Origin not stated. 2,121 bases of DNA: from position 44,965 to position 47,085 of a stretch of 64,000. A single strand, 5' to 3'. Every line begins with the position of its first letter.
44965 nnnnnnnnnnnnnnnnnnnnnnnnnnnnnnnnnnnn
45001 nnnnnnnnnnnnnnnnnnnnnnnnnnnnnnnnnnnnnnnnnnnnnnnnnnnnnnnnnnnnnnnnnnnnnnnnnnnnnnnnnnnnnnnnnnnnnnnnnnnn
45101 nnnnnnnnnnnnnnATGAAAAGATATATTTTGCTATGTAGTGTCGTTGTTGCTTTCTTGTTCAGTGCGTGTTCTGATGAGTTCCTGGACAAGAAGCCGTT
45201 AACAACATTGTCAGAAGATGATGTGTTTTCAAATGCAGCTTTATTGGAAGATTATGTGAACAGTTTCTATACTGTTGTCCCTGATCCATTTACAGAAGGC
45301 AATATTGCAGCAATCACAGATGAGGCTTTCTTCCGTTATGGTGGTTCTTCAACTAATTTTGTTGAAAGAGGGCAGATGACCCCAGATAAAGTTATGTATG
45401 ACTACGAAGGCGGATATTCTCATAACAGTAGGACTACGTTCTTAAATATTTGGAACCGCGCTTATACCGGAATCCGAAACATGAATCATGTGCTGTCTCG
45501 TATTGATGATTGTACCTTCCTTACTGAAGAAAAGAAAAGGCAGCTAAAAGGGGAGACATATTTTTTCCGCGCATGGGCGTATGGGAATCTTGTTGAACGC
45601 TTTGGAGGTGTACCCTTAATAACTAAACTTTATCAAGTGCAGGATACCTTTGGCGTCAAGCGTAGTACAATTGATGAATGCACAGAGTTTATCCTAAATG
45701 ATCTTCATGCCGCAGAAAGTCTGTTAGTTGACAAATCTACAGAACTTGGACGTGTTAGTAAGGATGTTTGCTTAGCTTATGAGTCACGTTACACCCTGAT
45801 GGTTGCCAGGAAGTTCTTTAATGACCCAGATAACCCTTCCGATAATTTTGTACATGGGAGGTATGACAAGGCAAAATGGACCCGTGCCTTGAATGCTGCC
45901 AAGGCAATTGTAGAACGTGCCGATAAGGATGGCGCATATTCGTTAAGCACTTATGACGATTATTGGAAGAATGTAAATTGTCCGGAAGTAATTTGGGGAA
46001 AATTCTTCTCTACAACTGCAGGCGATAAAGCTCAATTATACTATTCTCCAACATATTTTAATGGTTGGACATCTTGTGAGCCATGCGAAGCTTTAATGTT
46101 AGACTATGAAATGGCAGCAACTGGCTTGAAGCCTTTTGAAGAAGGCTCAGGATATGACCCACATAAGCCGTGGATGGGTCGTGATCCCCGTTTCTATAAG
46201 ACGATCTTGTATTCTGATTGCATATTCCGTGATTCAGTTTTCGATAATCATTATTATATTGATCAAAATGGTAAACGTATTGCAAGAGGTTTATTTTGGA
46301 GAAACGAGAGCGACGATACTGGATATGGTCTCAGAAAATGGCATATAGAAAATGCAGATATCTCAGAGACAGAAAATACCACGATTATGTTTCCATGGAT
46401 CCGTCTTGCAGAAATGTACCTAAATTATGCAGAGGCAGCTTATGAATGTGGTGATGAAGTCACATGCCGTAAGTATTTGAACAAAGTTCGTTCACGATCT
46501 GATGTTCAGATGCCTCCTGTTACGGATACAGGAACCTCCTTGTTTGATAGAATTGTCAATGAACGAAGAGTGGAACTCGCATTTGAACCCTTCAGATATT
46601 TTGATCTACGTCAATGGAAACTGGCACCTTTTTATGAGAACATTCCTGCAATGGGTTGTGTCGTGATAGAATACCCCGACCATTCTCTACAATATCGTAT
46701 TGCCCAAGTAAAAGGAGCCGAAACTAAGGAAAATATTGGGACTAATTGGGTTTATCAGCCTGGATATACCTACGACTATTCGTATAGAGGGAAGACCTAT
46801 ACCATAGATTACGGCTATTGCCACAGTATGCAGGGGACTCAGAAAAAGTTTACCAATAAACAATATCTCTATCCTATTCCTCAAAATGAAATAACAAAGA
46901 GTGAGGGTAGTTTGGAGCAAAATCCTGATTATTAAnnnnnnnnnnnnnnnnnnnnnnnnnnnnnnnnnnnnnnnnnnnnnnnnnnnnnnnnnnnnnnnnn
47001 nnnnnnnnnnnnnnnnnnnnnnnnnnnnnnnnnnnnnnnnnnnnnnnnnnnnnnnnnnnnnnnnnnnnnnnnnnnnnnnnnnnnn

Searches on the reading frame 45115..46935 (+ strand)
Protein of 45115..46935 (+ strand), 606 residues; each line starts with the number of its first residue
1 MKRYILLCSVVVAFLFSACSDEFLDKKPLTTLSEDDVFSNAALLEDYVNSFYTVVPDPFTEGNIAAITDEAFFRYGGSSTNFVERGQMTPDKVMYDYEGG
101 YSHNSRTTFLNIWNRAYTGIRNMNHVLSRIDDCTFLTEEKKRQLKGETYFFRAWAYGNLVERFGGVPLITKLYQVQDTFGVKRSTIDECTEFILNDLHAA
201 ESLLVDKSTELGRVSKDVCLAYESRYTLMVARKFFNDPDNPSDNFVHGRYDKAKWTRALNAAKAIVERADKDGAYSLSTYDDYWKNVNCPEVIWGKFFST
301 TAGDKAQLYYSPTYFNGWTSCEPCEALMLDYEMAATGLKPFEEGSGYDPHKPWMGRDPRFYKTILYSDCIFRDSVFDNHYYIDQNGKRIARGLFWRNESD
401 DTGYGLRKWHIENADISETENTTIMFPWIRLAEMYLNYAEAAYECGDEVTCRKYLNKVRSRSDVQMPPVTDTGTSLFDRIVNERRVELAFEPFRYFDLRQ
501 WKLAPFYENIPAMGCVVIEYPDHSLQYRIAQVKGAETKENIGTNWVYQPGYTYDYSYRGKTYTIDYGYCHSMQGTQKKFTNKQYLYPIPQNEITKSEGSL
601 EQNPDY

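Call 33: search_protein_families(library=pfam, proteins=[window:45115-46935:+], max_evalue=0.001)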
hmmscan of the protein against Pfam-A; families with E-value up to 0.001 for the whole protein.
window:45115-46935:+ (606 aa): 3 families
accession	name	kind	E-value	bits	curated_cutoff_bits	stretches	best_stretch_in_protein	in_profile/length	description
PF07980.17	SusD_RagB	-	3.3e-47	162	23.1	1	304-606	17-297/297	SusD family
PF14322.12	SusD-like_3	-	3.2e-28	99.7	27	1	22-228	1-191/191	Starch-binding associating with outer membrane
PF12771.13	SusD-like_2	-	0.00011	21.6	27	1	95-218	44-162/415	Starch-binding associating with outer membrane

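Call 55: search_protein_families(library=ncbifam, proteins=[window:45115-46935:+], max_evalue=0.00001)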
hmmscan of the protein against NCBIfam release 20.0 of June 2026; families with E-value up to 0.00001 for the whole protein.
window:45115-46935:+ (606 aa): 1 family
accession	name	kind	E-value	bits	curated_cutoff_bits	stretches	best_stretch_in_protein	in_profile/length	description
NF033071.0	SusD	exception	7.7e-11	40.9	725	1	407-501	417-510/558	starch-binding outer membrane lipoprotein SusD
